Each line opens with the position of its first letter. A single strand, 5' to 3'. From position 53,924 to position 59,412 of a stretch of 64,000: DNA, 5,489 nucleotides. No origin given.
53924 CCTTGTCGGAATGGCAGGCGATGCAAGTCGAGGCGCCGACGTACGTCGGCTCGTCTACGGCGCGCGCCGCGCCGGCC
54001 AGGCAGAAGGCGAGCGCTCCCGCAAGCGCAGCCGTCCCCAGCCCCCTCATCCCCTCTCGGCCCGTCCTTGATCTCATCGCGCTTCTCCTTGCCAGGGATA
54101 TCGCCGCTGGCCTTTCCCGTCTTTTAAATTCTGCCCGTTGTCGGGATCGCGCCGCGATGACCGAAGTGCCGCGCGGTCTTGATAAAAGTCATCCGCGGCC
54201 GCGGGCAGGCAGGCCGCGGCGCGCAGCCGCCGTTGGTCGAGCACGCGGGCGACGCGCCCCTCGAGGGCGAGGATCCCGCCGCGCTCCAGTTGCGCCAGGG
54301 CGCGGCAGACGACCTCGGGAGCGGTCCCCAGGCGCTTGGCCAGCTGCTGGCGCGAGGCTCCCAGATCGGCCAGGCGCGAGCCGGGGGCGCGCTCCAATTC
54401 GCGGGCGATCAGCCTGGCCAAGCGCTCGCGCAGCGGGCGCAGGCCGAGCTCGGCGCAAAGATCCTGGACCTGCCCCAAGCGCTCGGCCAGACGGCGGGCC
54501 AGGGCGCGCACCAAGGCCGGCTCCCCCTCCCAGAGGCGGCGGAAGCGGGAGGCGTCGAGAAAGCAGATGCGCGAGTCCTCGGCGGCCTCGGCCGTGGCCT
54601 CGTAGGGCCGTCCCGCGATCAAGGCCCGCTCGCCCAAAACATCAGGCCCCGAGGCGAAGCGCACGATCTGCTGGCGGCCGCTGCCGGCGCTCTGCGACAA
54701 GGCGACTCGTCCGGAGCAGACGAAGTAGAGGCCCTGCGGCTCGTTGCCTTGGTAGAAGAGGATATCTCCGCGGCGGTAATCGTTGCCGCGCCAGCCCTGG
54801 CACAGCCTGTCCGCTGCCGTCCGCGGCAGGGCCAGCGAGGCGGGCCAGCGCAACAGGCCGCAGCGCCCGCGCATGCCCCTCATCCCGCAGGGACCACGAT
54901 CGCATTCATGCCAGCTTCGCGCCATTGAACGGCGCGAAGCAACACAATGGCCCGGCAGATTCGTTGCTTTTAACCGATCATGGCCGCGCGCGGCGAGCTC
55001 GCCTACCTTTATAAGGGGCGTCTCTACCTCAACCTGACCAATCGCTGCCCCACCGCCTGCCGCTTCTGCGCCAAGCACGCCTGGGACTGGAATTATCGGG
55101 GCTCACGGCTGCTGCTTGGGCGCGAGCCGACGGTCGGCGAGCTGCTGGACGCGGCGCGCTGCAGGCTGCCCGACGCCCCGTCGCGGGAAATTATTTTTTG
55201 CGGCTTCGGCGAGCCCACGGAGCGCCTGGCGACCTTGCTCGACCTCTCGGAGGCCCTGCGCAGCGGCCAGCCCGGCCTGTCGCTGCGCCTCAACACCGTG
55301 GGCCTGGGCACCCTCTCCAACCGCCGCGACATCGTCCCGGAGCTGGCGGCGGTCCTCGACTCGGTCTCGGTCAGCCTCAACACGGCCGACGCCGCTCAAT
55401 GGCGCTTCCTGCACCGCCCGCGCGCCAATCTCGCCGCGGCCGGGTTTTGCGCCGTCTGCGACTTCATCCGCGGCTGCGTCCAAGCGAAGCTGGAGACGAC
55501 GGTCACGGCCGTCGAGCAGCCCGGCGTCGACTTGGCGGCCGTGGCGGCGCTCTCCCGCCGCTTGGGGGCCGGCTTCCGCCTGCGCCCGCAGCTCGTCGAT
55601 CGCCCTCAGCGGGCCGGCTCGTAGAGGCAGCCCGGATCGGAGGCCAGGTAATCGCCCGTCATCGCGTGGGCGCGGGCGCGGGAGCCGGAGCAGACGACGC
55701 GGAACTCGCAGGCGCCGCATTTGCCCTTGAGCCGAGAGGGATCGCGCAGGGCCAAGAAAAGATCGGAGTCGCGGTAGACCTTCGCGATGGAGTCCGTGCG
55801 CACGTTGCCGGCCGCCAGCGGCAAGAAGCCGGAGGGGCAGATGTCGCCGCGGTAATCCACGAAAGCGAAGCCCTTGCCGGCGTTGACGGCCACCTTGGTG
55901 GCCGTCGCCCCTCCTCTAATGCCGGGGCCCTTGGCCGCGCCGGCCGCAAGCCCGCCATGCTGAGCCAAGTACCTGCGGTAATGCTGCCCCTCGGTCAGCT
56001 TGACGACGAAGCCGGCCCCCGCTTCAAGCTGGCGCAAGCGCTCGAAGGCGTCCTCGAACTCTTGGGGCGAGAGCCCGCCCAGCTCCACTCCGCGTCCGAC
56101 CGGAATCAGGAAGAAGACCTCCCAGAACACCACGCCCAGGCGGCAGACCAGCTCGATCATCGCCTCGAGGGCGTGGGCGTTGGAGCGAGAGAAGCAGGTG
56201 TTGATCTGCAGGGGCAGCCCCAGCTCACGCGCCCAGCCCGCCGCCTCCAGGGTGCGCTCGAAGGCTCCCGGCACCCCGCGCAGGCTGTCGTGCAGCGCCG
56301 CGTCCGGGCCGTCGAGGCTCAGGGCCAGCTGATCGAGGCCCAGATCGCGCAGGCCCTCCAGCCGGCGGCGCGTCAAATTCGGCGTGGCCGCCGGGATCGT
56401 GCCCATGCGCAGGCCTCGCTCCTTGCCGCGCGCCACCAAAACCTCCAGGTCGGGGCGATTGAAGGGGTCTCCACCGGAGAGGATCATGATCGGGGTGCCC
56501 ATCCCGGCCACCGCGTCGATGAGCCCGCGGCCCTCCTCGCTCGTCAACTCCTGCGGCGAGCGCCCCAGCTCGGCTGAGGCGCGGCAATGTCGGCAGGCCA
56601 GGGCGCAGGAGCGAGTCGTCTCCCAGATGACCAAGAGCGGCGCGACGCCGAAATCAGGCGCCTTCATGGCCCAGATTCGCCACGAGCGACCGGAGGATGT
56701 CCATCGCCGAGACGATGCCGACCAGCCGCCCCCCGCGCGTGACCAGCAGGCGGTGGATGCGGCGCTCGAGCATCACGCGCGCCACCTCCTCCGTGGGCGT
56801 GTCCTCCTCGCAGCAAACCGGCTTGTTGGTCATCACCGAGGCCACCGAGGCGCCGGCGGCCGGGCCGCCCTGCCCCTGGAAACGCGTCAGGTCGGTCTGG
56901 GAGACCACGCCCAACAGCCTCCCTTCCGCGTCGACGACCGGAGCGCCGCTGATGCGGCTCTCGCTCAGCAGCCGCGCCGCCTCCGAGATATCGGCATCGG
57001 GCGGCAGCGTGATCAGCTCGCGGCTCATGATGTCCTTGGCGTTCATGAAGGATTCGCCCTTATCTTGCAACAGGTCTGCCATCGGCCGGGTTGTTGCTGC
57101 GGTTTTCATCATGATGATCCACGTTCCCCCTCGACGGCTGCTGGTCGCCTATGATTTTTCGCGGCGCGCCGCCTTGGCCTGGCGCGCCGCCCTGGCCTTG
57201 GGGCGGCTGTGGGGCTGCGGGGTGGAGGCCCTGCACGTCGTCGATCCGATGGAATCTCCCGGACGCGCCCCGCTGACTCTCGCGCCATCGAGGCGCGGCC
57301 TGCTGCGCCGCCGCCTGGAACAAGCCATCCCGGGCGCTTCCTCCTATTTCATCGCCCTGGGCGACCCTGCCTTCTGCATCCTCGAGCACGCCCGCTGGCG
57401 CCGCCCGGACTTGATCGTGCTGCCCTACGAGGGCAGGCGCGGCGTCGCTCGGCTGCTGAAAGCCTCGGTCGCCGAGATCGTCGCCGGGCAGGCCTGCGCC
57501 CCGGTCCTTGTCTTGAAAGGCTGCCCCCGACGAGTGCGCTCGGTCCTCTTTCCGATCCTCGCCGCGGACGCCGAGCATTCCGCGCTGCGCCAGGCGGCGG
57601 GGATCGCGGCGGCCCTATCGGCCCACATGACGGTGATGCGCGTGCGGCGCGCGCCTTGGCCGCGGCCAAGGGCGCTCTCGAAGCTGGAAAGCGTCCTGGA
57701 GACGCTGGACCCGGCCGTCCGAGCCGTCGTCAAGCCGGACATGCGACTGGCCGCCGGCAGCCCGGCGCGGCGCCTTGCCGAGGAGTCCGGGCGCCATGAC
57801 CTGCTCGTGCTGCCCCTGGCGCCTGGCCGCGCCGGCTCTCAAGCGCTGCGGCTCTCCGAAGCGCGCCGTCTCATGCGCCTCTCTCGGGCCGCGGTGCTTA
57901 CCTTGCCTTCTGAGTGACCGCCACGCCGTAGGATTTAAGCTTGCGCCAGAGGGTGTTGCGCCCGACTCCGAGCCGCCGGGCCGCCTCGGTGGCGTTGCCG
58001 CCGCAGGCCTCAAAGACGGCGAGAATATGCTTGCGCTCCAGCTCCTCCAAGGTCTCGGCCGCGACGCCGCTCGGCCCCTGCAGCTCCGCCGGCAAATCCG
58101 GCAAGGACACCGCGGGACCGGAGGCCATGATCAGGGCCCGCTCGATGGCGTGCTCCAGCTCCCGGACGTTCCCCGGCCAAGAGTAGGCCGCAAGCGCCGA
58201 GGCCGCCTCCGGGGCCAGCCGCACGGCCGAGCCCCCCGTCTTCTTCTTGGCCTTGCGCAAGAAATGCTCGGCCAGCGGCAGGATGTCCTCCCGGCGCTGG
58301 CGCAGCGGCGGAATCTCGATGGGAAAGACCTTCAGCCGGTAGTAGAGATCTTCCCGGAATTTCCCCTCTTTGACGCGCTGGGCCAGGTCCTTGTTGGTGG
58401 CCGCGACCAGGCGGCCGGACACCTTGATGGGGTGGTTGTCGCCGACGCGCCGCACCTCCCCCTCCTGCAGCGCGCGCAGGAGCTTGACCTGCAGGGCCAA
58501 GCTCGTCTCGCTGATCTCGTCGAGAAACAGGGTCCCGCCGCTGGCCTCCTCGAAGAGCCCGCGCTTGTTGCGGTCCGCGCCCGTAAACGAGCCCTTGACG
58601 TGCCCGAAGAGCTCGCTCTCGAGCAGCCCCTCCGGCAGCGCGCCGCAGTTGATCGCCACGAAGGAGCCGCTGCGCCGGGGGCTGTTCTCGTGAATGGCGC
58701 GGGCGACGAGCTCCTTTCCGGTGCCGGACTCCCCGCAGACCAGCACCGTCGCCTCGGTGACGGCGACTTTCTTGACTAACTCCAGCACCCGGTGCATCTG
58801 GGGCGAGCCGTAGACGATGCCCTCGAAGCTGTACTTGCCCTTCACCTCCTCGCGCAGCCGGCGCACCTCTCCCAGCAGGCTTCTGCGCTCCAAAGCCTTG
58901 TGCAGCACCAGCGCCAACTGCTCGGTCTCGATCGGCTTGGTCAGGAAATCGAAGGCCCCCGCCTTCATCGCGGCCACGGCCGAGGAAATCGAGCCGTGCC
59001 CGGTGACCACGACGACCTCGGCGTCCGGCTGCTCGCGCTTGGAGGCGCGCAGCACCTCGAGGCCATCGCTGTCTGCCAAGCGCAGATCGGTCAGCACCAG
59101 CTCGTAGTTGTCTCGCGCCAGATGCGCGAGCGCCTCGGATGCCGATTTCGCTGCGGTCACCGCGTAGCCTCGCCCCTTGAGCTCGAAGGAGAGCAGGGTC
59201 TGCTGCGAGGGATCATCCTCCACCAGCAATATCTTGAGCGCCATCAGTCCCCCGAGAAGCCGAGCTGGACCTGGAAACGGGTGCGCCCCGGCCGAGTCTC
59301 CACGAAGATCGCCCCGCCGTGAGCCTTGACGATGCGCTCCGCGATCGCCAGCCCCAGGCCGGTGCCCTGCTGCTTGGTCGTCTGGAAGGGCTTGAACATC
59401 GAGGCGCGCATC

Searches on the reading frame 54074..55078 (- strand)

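Call 72: search_protein_families(library=ncbifam, proteins=[window:54074-55078:-], max_evalue=0.01)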
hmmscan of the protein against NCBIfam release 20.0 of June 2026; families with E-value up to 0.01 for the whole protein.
window:54074-55078:- (334 aa): 15 families
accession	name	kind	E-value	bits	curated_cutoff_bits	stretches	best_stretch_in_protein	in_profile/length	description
NF006901.0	PRK09392.1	equivalog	8e-16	58.1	211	1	106-287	40-219/236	transcriptional activator FtrB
NF050806.1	TransRegFixKCaul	equivalog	2e-15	56.6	300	1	99-285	26-210/215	transcriptional regulator FixK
NF008732.0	PRK11753.1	equivalog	3.6e-14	52.7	266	1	99-281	26-212/214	cAMP-activated global transcriptional regulator CRP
NF045989.1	TransRegFnrLRhodb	equivalog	4.4e-11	42.5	300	1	100-286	40-232/245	transcriptional regulator FnrL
NF008365.0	PRK11161.1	subfamily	5.4e-11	42.2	228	1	101-289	52-243/250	fumarate/nitrate reduction transcriptional regulator Fnr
NF050815.1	TransActFtrBCaul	equivalog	3.6e-10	39.5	300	1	88-269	24-204/251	transcriptional activator FtrB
NF052518.1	TransRegLdrP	equivalog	7.2e-10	39.2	300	1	101-288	4-187/195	transcriptional regulator LdrP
NF010499.0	PRK13918.1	equivalog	1.8e-07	30.9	274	1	100-270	16-182/205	CRP/FNR family transcriptional regulator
NF053664.1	TransRegPtrACyano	equivalog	2e-07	30.6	300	1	116-279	29-189/196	Crp/Fnr family transcriptional regulator PtrA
NF007707.0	PRK10402.1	subfamily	5.1e-07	29.5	180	1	100-226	35-161/226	transcriptional regulator YeiL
NF041163.2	encap_f2b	equivalog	8.5e-07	28.4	400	1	91-199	90-199/450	family 2B encapsulin nanocompartment shell protein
TIGR03896.1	cyc_nuc_ocin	subfamily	0.00018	21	161.05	1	103-212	168-278/317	bacteriocin-type transport-associated protein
TIGR03697.1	NtcA_cyano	equivalog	0.00032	20.5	244.95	1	104-281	1-184/193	global nitrogen regulator NtcA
NF058543.1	ActPatMycb56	equivalog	0.00042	19.3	460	1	102-201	25-122/317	acetyltransferase Pat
NF053730.1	TransRegRv1152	equivalog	0.0041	17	170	1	226-305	30-104/120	Rv1152 family transcriptional regulator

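Call 73: search_protein_families(library=pfam, proteins=[window:54074-55078:-], max_evalue=1)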
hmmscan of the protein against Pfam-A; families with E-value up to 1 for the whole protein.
window:54074-55078:- (334 aa): 10 families
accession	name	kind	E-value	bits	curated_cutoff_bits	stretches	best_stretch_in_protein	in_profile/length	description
PF00027.35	cNMP_binding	-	8e-22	77.5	27.5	1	101-184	4-87/89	Cyclic nucleotide-binding domain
PF13545.12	HTH_Crp_2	-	1.3e-10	41.5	27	1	218-287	1-69/70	Crp-like helix-turn-helix domain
PF12840.13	HTH_20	-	0.0032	17.8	27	1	237-272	15-50/51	Helix-turn-helix domain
PF13384.12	HTH_23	-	0.021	15.1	24.6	1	225-270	2-47/50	Homeodomain-like domain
PF13551.12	HTH_29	-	0.068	13.7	28.1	1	235-273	6-45/64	Winged helix-turn helix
PF12802.13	MarR_2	-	0.099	13.3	27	1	240-273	18-53/61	MarR family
PF00325.26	Crp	-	0.13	12.4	21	1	242-269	4-31/32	Bacterial regulatory proteins, crp family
PF18834.6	LPD22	-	0.19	12.4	28.6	0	238-268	15-45/97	Large polyvalent protein associated domain 22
PF13412.12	HTH_24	-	0.3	11.1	21.9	0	240-270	17-47/48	Winged helix-turn-helix DNA-binding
PF00392.27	GntR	-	0.74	10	27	0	243-276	27-60/64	Bacterial regulatory proteins, gntR family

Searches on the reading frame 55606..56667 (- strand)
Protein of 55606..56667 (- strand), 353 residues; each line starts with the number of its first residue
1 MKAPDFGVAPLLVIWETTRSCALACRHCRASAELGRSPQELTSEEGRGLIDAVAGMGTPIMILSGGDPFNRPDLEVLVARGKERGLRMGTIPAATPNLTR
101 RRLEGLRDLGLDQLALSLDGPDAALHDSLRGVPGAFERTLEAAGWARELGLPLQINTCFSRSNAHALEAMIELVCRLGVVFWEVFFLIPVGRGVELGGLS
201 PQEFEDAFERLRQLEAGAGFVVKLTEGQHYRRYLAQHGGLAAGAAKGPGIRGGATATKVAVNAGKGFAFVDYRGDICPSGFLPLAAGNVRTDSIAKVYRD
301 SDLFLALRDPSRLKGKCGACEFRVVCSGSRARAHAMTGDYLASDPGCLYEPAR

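Call 72: search_protein_families(library=ncbifam, proteins=[window:55606-56667:-], max_evalue=0.01)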
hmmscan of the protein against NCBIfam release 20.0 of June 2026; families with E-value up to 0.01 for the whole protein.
window:55606-56667:- (353 aa): 44 families (the best 25 are shown)
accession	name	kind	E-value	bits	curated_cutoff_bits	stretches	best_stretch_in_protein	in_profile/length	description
TIGR04053.2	TIGR04053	equivalog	6.4e-128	427.1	395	1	5-351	2-366/366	TIGR04053 family radical SAM/SPASM domain-containing protein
TIGR04545.1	rSAM_ahbD_hemeb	equivalog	1.2e-90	304.4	500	1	12-351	1-339/339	heme b synthase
TIGR04055.1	rSAM_NirJ2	equivalog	1.1e-56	192.7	500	1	12-350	1-325/326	putative heme d1 biosynthesis radical SAM protein NirJ2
TIGR04347.1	pseudo_SAM_Halo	equivalog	4.5e-46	157.9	525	1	12-350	39-386/390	TIGR04347 family pseudo-SAM/SPASM protein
TIGR04051.1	rSAM_NirJ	equivalog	1.8e-42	145.6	515.45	2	12-193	3-182/354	heme d1 biosynthesis radical SAM protein NirJ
TIGR04546.1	rSAM_ahbC_deAc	equivalog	2.9e-41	141.5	650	2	12-196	40-222/390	12,18-didecarboxysiroheme deacetylase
TIGR04054.1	rSAM_NirJ1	equivalog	2.4e-39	135.1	650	2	12-195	37-218/387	putative heme d1 biosynthesis radical SAM protein NirJ1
TIGR02109.1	PQQ_syn_pqqE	equivalog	1.4e-38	132.8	381.35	2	9-179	5-174/358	pyrroloquinoline quinone biosynthesis protein PqqE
TIGR04303.1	GeoRSP_rSAM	equivalog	8.3e-33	114.3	400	2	9-180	3-170/325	GeoRSP system radical SAM/SPASM protein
TIGR03913.1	rad_SAM_trio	equivalog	3.6e-32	111.4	591.75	1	9-349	17-354/477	GDL motif peptide-associated radical SAM/SPASM maturase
TIGR04133.1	rSAM_w_lipo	hypoth_equivalog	2e-29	102.6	425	1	13-214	26-231/350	TIGR04133 family radical SAM/SPASM protein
TIGR03962.1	mycofact_rSAM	equivalog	4.6e-28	98.4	265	2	9-195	10-193/339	mycofactocin radical SAM maturase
NF050035.1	rSAM_WgK_link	exception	2.4e-26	92.6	650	2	7-195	5-192/367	radical SAM/SPASM peptide maturase WgkB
NF045574.1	sacti_mat_StsB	exception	1.2e-25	90.4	625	1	14-195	99-277/466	StsB family radical SAM/SPASM domain sactipeptide maturase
TIGR04103.1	rSAM_nif11_3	equivalog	1.8e-24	86.1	725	1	13-334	7-330/412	nif11-class peptide radical SAM maturase 3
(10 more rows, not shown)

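Call 73: search_protein_families(library=pfam, proteins=[window:55606-56667:-], max_evalue=1)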
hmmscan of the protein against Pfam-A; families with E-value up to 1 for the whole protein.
window:55606-56667:- (353 aa): 3 families
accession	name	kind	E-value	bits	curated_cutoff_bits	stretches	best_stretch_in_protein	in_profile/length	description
PF04055.27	Radical_SAM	-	3.1e-20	73.4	29.5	1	16-173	2-165/166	Radical SAM superfamily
PF13353.11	Fer4_12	-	0.0054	17.5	22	1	19-86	13-82/137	4Fe-4S single cluster domain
PF13186.11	SPASM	-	0.026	15.2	21.5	1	264-320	4-66/67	Iron-sulfur cluster-binding domain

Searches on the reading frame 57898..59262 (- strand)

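Call 73: search_protein_families(library=pfam, proteins=[window:57898-59262:-], max_evalue=1)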
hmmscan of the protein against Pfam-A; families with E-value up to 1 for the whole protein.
window:57898-59262:- (454 aa): 27 families (the best 25 are shown)
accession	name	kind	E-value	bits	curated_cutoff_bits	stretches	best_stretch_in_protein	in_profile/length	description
PF00158.32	Sigma54_activat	-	1.5e-71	240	20.2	1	150-316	2-168/168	Sigma-54 interaction domain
PF00072.30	Response_reg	-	7.4e-26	90.9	30.2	1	11-117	1-107/111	Response regulator receiver domain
PF25601.1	AAA_lid_14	-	1.1e-25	89.7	27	1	321-397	1-77/87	AAA+ ATPase lid domain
PF14532.12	Sigma54_activ_2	-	1.9e-20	73.9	25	1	153-320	4-138/138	Sigma-54 interaction domain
PF02954.25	HTH_8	-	6.2e-15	55.1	22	1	404-445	1-42/42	Bacterial regulatory protein, Fis family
PF07728.20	AAA_5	-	3e-06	27.7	22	1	173-291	2-123/139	AAA domain (dynein-related subfamily)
PF13245.12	AAA_19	-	0.00011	22.8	25.1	1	241-277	90-127/134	AAA domain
PF13556.12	HTH_30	-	0.00011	22.3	27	1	413-442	4-33/59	PucR C-terminal helix-turn-helix domain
PF13191.12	AAA_16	-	0.00019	22.4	32.6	1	154-224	7-84/167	AAA ATPase domain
PF01078.27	Mg_chelatase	-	0.00041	20.2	20.3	1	228-290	93-157/207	Magnesium chelatase, subunit ChlI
PF13384.12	HTH_23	-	0.0005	20.2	24.6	1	405-443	2-39/50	Homeodomain-like domain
PF18024.7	HTH_50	-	0.00058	19.9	27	1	403-447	6-49/50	Helix-turn-helix domain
PF20030.5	bpMoxR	-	0.0013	18.2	27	1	158-290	19-145/205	MoxR domain in the MoxR-vWA-beta-propeller ternary systems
PF00004.35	AAA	-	0.0028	18.5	21.2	1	173-257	1-73/131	ATPase family associated with various cellular activities (AAA)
PF12840.13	HTH_20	-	0.012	16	27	0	372-410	8-44/51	Helix-turn-helix domain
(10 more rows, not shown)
